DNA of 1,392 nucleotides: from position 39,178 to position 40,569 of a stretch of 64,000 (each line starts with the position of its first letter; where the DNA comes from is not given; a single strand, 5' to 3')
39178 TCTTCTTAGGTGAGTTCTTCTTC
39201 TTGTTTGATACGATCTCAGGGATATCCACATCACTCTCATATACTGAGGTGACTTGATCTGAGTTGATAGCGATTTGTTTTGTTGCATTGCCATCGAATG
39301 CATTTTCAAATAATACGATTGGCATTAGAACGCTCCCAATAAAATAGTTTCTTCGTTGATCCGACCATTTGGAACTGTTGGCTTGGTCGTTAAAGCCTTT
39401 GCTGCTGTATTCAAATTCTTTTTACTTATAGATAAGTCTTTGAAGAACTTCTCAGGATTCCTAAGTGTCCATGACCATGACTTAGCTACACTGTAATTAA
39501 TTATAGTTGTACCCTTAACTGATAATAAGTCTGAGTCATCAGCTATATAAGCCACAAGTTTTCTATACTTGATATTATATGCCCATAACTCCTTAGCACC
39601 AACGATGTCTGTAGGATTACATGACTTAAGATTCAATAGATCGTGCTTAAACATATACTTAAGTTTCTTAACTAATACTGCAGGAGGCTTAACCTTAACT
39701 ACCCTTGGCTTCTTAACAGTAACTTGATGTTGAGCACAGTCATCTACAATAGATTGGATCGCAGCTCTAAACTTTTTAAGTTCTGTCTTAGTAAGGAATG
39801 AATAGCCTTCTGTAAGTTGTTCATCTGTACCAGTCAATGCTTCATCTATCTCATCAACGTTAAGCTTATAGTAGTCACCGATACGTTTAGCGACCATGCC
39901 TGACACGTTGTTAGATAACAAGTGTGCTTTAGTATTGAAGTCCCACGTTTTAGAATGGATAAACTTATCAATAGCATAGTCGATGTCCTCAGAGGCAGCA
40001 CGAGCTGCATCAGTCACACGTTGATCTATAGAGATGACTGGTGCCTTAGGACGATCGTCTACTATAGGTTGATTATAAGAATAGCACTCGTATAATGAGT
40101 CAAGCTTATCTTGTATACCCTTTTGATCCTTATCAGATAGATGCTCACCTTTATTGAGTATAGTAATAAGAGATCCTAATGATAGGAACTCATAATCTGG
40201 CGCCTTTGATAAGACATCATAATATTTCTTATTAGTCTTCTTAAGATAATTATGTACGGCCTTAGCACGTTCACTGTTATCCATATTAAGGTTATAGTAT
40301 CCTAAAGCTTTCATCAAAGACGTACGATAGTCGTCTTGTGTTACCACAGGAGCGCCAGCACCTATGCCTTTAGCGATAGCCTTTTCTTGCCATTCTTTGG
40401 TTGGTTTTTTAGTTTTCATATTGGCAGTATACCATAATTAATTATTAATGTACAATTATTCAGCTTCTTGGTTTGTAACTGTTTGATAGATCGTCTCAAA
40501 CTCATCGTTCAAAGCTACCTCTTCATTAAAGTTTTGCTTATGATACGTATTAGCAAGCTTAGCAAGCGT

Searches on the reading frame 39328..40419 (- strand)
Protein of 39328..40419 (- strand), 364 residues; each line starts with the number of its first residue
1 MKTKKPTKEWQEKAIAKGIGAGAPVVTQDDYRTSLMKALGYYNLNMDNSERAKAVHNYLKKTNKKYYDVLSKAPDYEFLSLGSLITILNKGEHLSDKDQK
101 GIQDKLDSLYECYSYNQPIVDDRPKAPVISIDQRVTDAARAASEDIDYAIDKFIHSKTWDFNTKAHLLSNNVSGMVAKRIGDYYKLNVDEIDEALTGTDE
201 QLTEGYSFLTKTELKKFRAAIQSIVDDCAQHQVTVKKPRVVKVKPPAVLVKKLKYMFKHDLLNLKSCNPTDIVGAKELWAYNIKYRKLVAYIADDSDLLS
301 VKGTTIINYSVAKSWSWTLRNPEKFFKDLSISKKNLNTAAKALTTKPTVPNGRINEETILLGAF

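Call 96: search_protein_families(library=phrogs, proteins=[window:39328-40419:-], max_evalue=0.00001)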
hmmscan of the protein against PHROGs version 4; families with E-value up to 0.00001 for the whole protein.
window:39328-40419:- (364 aa): 1 family
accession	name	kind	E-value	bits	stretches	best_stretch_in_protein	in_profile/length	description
phrog_11903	-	unknown function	1.2e-64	219.8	1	2-363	5-382/383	-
